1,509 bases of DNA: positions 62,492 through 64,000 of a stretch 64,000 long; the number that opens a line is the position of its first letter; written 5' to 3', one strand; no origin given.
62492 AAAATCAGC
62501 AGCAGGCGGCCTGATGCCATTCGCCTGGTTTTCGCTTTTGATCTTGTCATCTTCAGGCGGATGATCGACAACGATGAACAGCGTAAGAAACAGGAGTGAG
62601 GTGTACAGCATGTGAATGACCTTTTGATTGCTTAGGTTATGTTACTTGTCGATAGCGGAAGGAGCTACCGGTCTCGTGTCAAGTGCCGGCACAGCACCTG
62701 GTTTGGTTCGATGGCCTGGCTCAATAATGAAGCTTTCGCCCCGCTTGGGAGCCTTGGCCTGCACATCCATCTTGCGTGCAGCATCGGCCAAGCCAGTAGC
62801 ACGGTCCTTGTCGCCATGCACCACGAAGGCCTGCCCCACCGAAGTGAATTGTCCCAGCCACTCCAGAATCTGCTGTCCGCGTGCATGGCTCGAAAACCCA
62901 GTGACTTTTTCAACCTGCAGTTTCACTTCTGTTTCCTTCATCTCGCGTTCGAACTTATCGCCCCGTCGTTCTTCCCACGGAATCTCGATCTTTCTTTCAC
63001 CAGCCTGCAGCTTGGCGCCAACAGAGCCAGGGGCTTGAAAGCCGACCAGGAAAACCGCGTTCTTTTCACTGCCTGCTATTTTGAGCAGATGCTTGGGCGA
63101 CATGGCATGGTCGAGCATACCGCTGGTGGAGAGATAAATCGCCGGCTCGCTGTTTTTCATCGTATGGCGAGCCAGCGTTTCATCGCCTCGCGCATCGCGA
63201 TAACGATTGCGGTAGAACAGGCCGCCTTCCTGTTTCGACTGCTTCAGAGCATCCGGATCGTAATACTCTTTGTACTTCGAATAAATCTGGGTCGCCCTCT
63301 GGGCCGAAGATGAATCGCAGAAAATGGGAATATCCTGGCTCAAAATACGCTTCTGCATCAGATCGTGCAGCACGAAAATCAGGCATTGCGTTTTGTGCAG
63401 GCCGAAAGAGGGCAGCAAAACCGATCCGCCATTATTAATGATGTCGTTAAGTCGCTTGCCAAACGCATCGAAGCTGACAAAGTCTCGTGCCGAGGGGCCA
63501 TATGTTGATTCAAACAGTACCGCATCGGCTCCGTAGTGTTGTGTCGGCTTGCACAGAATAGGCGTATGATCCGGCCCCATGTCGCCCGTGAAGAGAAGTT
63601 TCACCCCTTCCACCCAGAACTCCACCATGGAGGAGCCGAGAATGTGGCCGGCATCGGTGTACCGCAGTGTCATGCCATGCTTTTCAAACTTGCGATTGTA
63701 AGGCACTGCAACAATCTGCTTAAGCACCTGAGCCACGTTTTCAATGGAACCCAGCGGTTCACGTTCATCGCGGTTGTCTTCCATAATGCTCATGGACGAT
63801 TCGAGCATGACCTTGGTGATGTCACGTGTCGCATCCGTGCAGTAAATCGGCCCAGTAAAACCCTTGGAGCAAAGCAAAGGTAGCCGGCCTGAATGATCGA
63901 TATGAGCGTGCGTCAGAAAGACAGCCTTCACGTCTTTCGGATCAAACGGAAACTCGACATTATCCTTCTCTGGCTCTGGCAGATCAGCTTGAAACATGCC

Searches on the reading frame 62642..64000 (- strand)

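Call 74: search_protein_families(library=pfam, proteins=[window:62642-64000:-], max_evalue=0.00001)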
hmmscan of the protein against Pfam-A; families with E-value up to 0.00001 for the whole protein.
window:62642-64000:- (452 aa): 4 families
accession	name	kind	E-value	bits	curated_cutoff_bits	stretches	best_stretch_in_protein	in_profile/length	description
PF10996.14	Beta-Casp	-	6.2e-24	85.3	27.7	1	204-331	1-120/120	Beta-Casp domain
PF00753.33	Lactamase_B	-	7.1e-14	52.6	22.7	1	19-152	39-161/196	Metallo-beta-lactamase superfamily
PF07521.17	RMMBL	-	5.2e-12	46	21.6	1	358-418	3-63/63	Zn-dependent metallo-hydrolase RNA specificity domain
PF12706.13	Lactamase_B_2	-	1.1e-08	35.3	27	1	20-166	27-165/200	Beta-lactamase superfamily domain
